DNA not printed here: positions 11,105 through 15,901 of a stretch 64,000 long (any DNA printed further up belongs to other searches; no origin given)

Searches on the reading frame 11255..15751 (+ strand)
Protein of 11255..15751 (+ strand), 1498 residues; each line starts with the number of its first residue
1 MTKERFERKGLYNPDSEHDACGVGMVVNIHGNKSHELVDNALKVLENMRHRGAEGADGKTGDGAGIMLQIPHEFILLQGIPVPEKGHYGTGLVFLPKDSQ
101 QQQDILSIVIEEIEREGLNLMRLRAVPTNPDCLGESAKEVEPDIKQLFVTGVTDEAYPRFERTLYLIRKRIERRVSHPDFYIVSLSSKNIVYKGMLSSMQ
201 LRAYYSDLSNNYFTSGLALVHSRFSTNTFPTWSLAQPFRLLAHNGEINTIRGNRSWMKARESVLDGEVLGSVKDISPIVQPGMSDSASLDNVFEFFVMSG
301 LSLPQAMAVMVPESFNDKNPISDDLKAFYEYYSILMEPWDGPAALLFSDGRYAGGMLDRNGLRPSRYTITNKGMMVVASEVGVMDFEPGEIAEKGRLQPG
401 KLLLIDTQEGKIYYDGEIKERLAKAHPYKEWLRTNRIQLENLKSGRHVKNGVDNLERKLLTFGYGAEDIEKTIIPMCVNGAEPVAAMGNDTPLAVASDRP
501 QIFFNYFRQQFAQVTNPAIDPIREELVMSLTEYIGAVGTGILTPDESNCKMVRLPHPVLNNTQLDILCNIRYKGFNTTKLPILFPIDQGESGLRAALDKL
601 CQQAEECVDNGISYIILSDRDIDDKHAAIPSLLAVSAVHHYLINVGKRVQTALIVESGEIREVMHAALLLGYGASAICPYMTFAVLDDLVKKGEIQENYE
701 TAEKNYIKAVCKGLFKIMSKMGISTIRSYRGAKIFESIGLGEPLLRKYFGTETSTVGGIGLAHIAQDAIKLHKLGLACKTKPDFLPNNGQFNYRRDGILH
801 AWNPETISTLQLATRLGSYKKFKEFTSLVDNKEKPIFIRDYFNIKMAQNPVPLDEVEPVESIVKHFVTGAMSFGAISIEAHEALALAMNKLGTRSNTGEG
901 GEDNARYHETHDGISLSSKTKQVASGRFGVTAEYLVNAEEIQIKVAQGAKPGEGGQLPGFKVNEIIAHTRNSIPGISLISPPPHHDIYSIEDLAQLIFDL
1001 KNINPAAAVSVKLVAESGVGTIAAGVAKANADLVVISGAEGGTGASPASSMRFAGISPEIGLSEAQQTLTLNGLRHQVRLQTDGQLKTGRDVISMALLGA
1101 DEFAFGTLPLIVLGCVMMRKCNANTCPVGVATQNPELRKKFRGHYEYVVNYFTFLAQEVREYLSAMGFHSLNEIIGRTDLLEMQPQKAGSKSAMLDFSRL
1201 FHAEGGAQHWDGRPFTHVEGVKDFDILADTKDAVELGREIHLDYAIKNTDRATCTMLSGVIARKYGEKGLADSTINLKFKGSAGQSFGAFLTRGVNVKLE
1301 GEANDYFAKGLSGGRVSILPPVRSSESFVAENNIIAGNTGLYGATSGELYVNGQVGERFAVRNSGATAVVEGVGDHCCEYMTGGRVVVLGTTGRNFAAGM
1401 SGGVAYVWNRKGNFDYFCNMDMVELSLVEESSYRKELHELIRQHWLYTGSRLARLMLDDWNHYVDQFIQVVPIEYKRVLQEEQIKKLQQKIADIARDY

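Call 58: search_protein_families(library=pfam, proteins=[window:11255-15751:+], max_evalue=0.00001)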
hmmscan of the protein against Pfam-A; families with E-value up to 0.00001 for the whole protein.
window:11255-15751:+ (1498 aa): 4 families
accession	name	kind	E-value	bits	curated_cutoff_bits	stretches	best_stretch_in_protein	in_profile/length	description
PF00310.26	GATase_2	-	2.4e-169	564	19.9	1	21-431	1-420/420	Glutamine amidotransferases class-II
PF01645.23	Glu_synthase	-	2.1e-143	478.4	20.4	1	801-1168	2-368/369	Conserved region in glutamate synthase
PF04898.20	Glu_syn_central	-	2.4e-109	365.5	22.8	1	459-740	3-276/277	Glutamate synthase central domain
PF01493.24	GXGXG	-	3.6e-82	274.9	32.5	1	1245-1432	2-187/190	GXGXG motif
